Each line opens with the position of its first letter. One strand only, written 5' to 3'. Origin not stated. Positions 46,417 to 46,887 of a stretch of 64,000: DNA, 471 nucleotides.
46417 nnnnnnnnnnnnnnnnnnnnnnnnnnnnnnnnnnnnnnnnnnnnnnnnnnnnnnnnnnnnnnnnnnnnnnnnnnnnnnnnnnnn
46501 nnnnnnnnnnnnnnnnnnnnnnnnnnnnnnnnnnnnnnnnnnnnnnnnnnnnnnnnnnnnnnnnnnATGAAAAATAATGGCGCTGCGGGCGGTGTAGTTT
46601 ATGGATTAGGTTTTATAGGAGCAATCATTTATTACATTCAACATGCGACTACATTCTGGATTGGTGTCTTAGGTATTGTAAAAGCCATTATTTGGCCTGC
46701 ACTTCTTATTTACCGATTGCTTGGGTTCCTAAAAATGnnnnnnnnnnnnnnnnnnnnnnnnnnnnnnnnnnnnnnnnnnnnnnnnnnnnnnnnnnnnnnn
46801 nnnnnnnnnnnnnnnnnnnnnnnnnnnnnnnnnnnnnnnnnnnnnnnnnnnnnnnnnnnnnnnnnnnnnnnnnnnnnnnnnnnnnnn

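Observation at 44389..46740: ABC exporter followed by two paralogous genes for extremely basic small peptides and a hydrophobic peptide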

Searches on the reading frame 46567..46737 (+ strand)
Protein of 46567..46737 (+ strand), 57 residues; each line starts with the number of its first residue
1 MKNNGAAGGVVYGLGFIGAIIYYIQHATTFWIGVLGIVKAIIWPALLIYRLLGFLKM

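Call 7: search_protein_families(library=pfam, proteins=[window:46567-46737:+], max_evalue=1)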
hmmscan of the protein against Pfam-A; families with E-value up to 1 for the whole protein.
window:46567-46737:+ (57 aa): 0 families

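Call 8: search_protein_families(library=ncbifam, proteins=[window:46567-46737:+], max_evalue=1)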
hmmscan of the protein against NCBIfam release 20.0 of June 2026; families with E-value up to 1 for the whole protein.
window:46567-46737:+ (57 aa): 0 families

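Call 9: find_homologous_proteins(query=window:46567-46737:+, max_evalue=0.01)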
Query seq(57 aa) (57 aa): 219 proteins with E <= 0.01 among 219 candidates; the best 120 are listed.
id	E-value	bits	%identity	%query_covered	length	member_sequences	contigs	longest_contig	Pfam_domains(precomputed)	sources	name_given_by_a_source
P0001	1.3e-28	115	100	100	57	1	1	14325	-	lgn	-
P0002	1.1e-26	109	93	100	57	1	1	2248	-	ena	-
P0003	1.8e-23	99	79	100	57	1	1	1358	-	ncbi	-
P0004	9.4e-22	94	80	96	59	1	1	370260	-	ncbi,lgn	-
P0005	2.5e-21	92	75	98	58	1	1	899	-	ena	-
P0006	4.6e-21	92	79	100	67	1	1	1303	-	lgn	-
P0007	5.0e-21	91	77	98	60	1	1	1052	-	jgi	jgi:hypothetical protein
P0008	6.9e-21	91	75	98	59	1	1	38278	-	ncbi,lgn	-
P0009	1.8e-20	90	75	96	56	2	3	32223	-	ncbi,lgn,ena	-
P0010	2.6e-20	89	79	100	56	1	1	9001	-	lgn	-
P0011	7.4e-20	88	70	100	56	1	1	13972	-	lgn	-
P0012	1.3e-19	87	80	61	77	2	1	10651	-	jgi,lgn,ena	-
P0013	1.7e-19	87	72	100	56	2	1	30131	-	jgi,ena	-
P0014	1.9e-19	87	70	98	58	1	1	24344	-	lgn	-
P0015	4.8e-19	85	67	96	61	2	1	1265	-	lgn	-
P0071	4.5e-16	76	63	100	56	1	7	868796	-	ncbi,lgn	-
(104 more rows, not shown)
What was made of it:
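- On sORF3 small membrane protein family (unnamed): 219 homologues with E down to 1e-28 (call 9).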

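Call 50: find_encoding_contigs(protein=P0004, flank=3500, max_places=2)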
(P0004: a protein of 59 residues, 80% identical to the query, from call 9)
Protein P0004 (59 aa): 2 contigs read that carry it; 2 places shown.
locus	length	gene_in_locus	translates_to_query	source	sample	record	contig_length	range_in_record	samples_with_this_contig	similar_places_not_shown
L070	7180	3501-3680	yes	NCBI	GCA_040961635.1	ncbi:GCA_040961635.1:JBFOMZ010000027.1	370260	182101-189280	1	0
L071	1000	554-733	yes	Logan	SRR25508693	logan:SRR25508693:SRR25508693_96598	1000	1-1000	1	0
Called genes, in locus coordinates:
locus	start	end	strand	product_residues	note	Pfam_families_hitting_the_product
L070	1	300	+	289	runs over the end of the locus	-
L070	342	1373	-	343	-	-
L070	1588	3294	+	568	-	PF13231:PMT_2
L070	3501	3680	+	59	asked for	-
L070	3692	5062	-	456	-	-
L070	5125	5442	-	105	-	PF00076:RRM_1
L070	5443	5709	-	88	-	-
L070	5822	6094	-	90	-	PF11373:DUF3175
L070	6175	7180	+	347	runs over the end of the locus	PF00150:Cellulase (weak)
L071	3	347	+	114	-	?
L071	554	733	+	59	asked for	-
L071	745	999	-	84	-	?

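Call 51: find_encoding_contigs(protein=P0071, flank=3500, max_places=3)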
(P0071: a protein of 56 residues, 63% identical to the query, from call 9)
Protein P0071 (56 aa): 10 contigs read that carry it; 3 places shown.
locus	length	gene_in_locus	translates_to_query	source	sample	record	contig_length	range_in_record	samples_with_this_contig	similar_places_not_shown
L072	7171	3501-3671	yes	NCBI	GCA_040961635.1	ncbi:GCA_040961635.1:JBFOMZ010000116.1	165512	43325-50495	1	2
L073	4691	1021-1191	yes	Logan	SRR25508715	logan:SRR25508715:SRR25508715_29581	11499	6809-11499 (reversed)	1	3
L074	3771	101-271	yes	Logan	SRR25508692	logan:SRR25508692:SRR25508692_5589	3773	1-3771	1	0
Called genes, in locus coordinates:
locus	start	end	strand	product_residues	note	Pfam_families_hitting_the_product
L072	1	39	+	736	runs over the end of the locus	PF00912:Transgly, PF00905:Transpeptidase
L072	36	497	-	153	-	PF00571:CBS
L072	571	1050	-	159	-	PF04308:RNaseH_like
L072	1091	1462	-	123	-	PF00484:Pro_CA (weak), PF20393:Pro_CA_2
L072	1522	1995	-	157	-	-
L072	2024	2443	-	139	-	PF13473:Cupredoxin_1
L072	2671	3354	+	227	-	PF00027:cNMP_binding, PF13545:HTH_Crp_2, PF00325:Crp (weak)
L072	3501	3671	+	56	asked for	-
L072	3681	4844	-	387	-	-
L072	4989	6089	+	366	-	PF01797:Y1_Tnp (weak), PF06347:SH3_4 (weak), PF08239:SH3_3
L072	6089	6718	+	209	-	-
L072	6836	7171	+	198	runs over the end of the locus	PF03848:TehB (faint), PF05050:Methyltransf_21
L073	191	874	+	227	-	PF00027:cNMP_binding, PF13545:HTH_Crp_2, PF00325:Crp (weak)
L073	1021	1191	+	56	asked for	-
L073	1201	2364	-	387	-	-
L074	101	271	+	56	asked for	-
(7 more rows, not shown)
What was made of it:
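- Its 219 homologues occur in other phyla and in unrelated contexts (calls 9, 50, 51).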

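Call 69: search_protein_families(library=phrogs, proteins=[window:46567-46737:+], max_evalue=1)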
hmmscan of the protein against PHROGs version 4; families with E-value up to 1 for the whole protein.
window:46567-46737:+ (57 aa): 0 families

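Call 70: search_protein_families(library=padloc, proteins=[window:46567-46737:+], max_evalue=0.01)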
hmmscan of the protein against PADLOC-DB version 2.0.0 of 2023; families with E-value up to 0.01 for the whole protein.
window:46567-46737:+ (57 aa): 0 families

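Call 79: predict_structure(alignment_id=A6)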
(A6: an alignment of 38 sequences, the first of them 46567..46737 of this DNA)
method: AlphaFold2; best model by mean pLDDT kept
length: 57 residues; sequences in the alignment: 38
mean_pLDDT: 85.6   pTM: 0.44
mean pLDDT of the five models: 85.6, 85.2, 83.7, 81.9, 80.2
residues with pLDDT >= 90: 31; 70-90: 17; 50-70: 9; < 50: 0
segments of 3 or more residues with pLDDT < 50: none
pLDDT, mean of each block of 10 residues (from residue 1): 62 88 87 93 95 90
secondary structure, 60 per line:
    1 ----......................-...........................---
elements in order: H5-26 H28-54
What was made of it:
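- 46567..46740 (+): sORF3, a 57-aa two-helix membrane protein from a widespread family of unknown function. It is adjacent here only and is not part of the conserved module. AF2 gives a helical hairpin with pLDDT 85.6 (call 79).
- On sORF3 small membrane protein family (unnamed): AF2 hairpin model (call 79).
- Checked: sORF3 is 46567-46740, 57 aa. AF2 models it as a two-helix hairpin, pLDDT 85.6 (call 79).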

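Call 81: fold_search(model_id=the predicted structure, library=pdb)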
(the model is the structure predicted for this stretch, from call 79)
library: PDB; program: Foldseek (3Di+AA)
matches with E <= 10: 0; with E <= 0.001: 0
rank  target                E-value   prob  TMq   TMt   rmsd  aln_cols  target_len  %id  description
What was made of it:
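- On sORF3 small membrane protein family (unnamed): No Pfam, NCBIfam, PHROG or PADLOC hit, and no PDB fold match (calls 7, 8, 69, 70, 81).
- Tried and rejected: No PDB match (call 81).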
